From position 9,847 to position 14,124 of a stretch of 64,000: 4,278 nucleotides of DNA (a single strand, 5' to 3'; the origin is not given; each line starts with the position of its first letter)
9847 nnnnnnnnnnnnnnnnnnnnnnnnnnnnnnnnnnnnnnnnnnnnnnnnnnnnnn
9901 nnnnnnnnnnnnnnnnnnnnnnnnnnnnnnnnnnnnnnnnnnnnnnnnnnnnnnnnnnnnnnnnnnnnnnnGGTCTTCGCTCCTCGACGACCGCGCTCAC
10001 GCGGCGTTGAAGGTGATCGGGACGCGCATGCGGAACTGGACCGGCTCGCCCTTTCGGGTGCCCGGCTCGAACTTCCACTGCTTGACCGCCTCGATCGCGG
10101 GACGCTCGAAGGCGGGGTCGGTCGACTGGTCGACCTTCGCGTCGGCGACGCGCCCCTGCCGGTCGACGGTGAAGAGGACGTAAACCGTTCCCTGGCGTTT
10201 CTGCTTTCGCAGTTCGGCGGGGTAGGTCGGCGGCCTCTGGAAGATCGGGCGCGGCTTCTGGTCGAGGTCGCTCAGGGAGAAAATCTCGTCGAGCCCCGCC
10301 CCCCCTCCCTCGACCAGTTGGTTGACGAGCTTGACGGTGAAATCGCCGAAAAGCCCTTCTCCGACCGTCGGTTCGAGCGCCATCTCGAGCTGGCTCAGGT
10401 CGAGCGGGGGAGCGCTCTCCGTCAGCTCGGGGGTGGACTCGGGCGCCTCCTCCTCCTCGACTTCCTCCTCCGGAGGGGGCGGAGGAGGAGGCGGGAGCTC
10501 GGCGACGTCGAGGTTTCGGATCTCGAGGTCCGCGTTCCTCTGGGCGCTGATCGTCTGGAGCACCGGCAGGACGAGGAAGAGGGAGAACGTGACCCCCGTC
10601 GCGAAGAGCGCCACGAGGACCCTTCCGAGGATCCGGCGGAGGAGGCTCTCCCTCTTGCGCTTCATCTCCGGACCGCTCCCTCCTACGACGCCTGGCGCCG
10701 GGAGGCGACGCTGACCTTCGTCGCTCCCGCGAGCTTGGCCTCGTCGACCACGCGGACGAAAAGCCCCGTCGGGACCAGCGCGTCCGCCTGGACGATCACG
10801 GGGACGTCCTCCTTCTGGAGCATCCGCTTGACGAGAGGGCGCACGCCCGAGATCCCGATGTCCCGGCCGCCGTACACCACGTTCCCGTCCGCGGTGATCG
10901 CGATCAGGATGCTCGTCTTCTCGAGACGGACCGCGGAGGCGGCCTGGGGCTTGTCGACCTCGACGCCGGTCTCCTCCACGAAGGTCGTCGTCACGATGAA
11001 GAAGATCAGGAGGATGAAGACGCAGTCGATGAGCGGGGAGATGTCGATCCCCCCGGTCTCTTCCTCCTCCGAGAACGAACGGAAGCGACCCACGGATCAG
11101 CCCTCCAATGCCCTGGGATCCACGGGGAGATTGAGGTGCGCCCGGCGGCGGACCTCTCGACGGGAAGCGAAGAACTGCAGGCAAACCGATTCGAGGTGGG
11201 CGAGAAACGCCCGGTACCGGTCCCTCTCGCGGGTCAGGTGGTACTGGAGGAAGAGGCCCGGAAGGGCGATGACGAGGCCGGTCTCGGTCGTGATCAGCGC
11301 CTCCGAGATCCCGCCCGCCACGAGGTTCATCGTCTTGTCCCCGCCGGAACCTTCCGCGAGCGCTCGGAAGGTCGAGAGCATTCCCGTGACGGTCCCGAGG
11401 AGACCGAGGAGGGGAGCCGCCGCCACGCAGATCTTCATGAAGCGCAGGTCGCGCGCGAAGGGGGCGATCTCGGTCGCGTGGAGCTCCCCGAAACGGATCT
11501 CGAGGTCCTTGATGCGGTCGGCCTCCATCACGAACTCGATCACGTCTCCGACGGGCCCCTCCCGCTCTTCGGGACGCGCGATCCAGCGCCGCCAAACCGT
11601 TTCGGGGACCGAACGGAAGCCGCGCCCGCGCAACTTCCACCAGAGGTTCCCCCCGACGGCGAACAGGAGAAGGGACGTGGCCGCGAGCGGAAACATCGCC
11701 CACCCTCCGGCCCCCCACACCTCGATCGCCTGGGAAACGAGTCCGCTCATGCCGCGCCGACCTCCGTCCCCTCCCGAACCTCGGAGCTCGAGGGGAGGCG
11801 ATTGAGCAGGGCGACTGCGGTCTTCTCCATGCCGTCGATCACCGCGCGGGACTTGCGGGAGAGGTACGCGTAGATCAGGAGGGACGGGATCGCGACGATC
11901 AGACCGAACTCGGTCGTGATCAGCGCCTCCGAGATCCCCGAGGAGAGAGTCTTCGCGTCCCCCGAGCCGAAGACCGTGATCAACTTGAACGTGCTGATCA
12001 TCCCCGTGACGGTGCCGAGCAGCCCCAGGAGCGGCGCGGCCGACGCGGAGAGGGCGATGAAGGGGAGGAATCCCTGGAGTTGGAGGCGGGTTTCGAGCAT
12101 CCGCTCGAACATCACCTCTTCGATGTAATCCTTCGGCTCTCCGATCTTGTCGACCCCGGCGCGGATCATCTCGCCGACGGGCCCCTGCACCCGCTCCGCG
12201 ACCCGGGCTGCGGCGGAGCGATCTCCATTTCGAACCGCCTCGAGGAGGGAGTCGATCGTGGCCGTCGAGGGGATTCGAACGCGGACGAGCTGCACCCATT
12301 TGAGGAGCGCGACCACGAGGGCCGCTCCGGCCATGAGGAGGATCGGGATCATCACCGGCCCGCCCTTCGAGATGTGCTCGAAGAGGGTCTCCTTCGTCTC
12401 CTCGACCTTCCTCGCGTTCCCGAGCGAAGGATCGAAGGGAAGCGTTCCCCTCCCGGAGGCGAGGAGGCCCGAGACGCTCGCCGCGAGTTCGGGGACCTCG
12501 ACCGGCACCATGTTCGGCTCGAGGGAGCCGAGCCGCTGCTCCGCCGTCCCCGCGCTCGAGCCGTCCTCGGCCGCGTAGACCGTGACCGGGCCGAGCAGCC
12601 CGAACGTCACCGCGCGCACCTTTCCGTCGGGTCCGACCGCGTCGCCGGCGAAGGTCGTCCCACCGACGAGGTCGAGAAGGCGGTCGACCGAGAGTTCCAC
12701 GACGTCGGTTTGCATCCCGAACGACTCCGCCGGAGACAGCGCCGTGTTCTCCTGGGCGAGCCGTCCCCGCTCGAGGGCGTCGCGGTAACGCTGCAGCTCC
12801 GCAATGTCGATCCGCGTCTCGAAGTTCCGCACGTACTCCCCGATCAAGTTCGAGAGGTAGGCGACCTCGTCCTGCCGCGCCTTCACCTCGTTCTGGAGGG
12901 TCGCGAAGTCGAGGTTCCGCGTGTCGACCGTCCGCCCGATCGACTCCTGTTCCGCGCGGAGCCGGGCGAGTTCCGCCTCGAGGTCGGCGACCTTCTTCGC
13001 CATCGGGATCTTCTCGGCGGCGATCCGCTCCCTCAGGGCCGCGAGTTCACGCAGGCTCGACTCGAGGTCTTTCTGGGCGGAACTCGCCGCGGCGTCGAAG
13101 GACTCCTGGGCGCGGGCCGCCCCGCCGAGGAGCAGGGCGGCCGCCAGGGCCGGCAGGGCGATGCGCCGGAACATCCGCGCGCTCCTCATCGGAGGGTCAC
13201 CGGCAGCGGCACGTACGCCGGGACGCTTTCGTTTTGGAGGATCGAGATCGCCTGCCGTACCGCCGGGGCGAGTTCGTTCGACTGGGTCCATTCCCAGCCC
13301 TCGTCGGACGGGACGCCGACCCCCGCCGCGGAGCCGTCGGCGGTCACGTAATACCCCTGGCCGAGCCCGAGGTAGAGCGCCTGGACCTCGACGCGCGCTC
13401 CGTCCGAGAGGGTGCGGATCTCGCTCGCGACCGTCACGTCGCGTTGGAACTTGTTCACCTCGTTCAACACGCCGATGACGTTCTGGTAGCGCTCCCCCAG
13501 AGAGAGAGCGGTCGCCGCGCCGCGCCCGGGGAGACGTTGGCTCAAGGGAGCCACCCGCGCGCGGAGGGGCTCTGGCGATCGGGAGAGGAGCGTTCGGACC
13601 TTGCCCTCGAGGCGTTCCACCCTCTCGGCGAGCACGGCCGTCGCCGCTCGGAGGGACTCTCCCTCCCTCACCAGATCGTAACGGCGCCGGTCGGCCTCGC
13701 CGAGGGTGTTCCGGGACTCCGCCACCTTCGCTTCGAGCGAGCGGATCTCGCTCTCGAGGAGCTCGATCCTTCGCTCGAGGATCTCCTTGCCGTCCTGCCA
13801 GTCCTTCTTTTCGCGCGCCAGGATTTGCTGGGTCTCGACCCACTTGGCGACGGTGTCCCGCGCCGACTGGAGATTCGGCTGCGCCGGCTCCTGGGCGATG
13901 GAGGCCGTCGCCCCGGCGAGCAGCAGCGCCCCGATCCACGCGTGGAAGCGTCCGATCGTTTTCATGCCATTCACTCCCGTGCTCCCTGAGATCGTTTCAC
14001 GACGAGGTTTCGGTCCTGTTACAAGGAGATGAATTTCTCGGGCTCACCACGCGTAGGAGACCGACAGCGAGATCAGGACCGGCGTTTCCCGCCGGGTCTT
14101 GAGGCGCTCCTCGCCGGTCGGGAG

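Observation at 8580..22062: Dedicated TonB-dependent uptake system embedded in the phosphate supercluster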

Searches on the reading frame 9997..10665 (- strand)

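Call 5: search_protein_families(library=pfam, proteins=[window:9997-10650:-], max_evalue=0.01)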
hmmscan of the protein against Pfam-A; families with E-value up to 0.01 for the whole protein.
window:9997-10650:- (217 aa): 1 family
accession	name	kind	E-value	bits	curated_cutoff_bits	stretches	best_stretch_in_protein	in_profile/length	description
PF03544.19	TonB_C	-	1.4e-22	80.4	24.6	1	140-215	2-78/79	Gram-negative bacterial TonB protein C-terminal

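Call 12: search_protein_families(library=ncbifam, proteins=[window:9997-10665:-], max_evalue=0.001)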
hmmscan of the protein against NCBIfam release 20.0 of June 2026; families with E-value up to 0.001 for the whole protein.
window:9997-10665:- (222 aa): 8 families
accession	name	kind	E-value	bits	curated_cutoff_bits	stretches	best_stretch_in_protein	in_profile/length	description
TIGR01352.1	tonB_Cterm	subfamily_domain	7.7e-20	71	27.1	1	146-220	1-74/76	TonB family protein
NF038079.1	TonB_sider_MxcH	equivalog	3e-13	48.7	925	1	144-220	8-84/792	TonB-dependent siderophore myxochelin receptor MxcH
NF008082.0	PRK10819.1-3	equivalog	1.4e-08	34.8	265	1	136-213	155-234/242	TonB system transport protein TonB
NF033768.1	myxo_SS_tail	domain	4.1e-08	33.2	40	1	151-219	24-91/92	AgmX/PglI C-terminal domain-containing protein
NF008083.0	PRK10819.1-4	equivalog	5.3e-07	29.9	448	1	136-204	151-220/239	TonB system transport protein TonB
NF008081.0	PRK10819.1-2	equivalog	7e-07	29.4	377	1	137-203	153-220/240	TonB system transport protein TonB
NF008084.0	PRK10819.1-5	equivalog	1e-06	28.8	315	1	136-202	161-228/249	TonB system transport protein TonB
NF008080.0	PRK10819.1-1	equivalog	7.3e-05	22.3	418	1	138-202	167-232/252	TonB system transport protein TonB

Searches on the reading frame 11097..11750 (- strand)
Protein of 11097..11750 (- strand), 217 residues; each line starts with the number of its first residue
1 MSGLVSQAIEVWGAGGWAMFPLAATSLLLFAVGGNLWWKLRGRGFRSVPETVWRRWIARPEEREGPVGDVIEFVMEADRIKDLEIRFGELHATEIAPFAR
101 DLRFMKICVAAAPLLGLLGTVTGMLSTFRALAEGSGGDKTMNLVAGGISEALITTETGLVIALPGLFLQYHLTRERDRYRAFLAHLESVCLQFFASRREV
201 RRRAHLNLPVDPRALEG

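Call 5: search_protein_families(library=pfam, proteins=[window:11097-11700:-], max_evalue=0.01)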
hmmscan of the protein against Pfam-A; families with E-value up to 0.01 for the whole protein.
window:11097-11700:- (201 aa): 0 families

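Call 7: search_protein_families(library=pfam, proteins=[window:11097-11750:-], max_evalue=0.001)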
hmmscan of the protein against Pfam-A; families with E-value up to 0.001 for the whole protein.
window:11097-11750:- (217 aa): 1 family
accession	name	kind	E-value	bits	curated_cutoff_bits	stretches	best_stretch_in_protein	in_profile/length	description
PF01618.21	MotA_ExbB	-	7.6e-21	74.6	22.9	1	94-178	38-120/127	MotA/TolQ/ExbB proton channel family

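Call 12: search_protein_families(library=ncbifam, proteins=[window:11097-11750:-], max_evalue=0.001)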
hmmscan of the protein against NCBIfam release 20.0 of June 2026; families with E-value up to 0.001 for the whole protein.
window:11097-11750:- (217 aa): 5 families
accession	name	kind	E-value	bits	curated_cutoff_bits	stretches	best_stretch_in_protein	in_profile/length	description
TIGR02796.1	tolQ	equivalog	1.6e-15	57.5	221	1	91-179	112-199/216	protein TolQ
TIGR02797.1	exbB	equivalog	1.4e-13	51.2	206.2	1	107-189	124-204/211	tonB-system energizer ExbB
TIGR02805.1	exbB2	equivalog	1.5e-10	41.4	135.35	1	89-176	43-127/138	TonB-system energizer ExbB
NF007722.0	PRK10414.1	equivalog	8.8e-10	38.5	402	1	104-189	132-215/244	tol-pal system-associated acyl-CoA thioesterase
NF008066.0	PRK10801.1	equivalog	2.7e-09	36.9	403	1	100-173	125-196/230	Tol-Pal system protein TolQ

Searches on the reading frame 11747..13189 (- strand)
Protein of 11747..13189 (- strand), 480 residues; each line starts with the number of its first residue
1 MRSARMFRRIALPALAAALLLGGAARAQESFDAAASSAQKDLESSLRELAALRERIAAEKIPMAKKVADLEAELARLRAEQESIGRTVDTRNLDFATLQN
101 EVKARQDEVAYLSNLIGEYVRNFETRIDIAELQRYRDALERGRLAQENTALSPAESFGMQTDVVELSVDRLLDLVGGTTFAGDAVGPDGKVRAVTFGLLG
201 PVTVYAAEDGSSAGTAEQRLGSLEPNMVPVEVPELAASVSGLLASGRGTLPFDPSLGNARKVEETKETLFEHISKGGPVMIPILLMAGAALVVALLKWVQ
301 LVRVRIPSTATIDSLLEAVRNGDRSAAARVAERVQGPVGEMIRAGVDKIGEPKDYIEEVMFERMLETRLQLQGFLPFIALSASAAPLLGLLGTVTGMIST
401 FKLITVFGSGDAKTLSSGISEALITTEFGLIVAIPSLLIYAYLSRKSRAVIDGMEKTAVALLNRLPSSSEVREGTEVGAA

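Call 5: search_protein_families(library=pfam, proteins=[window:11747-13150:-], max_evalue=0.01)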
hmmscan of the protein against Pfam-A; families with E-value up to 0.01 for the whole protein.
window:11747-13150:- (467 aa): 2 families
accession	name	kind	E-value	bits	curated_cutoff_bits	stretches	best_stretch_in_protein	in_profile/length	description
PF01618.21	MotA_ExbB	-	3.2e-29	101.7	22.9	1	323-442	4-126/127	MotA/TolQ/ExbB proton channel family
PF15905.10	HMMR_N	-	1.9e-05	24.7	30.1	1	14-115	179-279/330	Hyaluronan mediated motility receptor N-terminal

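Call 12: search_protein_families(library=ncbifam, proteins=[window:11747-13189:-], max_evalue=0.001)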
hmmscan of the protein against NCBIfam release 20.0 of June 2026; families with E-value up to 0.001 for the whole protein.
window:11747-13189:- (480 aa): 6 families
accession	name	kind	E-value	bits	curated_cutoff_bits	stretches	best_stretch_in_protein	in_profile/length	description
TIGR02796.1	tolQ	equivalog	5.2e-19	68.9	221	1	350-463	98-212/216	protein TolQ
TIGR02805.1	exbB2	equivalog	8.4e-13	48.7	135.35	1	373-447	53-127/138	TonB-system energizer ExbB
TIGR02797.1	exbB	equivalog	2.1e-11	44.1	206.2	1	370-454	114-198/211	tonB-system energizer ExbB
NF008066.0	PRK10801.1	equivalog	2.5e-10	40.2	403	1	363-447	118-199/230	Tol-Pal system protein TolQ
NF007722.0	PRK10414.1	equivalog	3.2e-09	36.7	402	1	377-447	132-202/244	tol-pal system-associated acyl-CoA thioesterase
NF005997.1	PRK08124.1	equivalog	0.00019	20.5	340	1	350-432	119-196/259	flagellar motor stator protein MotA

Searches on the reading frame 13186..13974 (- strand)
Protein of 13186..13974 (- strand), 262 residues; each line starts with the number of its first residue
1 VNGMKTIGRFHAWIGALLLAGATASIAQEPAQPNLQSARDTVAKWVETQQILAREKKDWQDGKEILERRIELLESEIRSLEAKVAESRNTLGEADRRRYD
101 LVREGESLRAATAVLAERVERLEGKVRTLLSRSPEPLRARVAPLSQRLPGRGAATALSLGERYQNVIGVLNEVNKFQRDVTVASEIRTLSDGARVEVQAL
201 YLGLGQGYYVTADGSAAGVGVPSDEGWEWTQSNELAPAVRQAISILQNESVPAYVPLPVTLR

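Call 5: search_protein_families(library=pfam, proteins=[window:13186-13974:-], max_evalue=0.01)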
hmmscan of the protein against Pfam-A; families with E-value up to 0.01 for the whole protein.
window:13186-13974:- (262 aa): 5 families
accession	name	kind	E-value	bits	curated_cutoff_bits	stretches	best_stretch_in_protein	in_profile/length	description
PF11932.13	DUF3450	-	5.8e-32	111.3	32.6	1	18-259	4-240/241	Protein of unknown function (DUF3450)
PF02996.22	Prefoldin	-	0.00041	20.7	23.2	0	57-91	73-107/120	Prefoldin subunit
PF07888.16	CALCOCO1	-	0.0012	18.3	36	1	35-131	46-143/496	Calcium binding and coiled-coil domain (CALCOCO1) like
PF20529.3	DUF6744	-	0.0069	15.8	27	0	36-89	260-310/314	Family of unknown function (DUF6744)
PF25526.1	LIP-1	-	0.0093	15.8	34.1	0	53-123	86-156/250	Liprin-alpha-like coiled coil domain 2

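Call 12: search_protein_families(library=ncbifam, proteins=[window:13186-13974:-], max_evalue=0.001)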
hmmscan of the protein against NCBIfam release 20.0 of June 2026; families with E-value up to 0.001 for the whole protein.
window:13186-13974:- (262 aa): 2 families
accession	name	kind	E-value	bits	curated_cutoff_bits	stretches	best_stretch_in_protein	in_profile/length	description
TIGR02169.1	SMC_prok_A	equivalog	0.00027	18.8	729.4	1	48-132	835-919/1165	chromosome segregation protein SMC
TIGR02168.1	SMC_prok_B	equivalog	0.00044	18.1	567.35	1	35-177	388-534/1181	chromosome segregation protein SMC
